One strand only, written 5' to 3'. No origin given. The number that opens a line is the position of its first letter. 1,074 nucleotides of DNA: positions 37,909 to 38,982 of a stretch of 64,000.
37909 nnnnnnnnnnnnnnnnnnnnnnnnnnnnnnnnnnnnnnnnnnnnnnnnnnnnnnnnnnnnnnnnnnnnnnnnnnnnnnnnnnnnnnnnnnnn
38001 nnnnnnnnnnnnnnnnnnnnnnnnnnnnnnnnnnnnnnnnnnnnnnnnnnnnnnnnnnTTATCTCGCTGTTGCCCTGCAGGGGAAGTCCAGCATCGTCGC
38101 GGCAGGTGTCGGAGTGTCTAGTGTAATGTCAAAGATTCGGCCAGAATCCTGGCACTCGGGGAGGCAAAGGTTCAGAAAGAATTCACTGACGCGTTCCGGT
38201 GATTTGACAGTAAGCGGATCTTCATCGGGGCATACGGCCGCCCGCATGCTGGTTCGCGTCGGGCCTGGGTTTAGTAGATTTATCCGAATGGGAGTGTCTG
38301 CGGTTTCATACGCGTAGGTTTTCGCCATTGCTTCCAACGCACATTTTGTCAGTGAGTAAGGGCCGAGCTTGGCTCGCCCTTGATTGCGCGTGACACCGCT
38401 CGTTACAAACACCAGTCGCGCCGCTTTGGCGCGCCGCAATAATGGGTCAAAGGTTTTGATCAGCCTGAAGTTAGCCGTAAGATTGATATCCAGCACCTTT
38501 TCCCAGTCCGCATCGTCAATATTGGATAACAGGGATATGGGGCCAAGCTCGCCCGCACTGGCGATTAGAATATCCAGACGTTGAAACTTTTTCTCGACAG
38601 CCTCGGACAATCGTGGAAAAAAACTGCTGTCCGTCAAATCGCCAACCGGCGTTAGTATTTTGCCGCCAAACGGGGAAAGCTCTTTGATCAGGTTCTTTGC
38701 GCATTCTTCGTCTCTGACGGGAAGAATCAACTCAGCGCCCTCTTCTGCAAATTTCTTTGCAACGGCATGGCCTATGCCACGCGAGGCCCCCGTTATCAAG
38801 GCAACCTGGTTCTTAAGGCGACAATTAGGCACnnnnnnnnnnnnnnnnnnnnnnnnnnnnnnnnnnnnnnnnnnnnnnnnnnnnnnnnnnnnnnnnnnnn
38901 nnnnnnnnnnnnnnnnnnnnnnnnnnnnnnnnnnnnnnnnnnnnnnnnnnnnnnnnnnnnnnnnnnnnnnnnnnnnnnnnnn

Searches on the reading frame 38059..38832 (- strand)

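Call 31: search_protein_families(library=pfam, proteins=[window:38059-38832:-], max_evalue=0.00001)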
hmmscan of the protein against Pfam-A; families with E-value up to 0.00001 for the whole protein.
window:38059-38832:- (257 aa): 3 families
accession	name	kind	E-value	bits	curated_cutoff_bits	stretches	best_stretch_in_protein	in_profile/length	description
PF00106.31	adh_short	-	2.1e-42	145.3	26.6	1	9-203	1-193/195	short chain dehydrogenase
PF13561.12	adh_short_C2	-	1.5e-33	116.8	27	1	15-204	1-187/236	Enoyl-(Acyl carrier protein) reductase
PF08659.16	KR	-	3.1e-12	47.2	22.6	1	11-173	3-163/180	KR domain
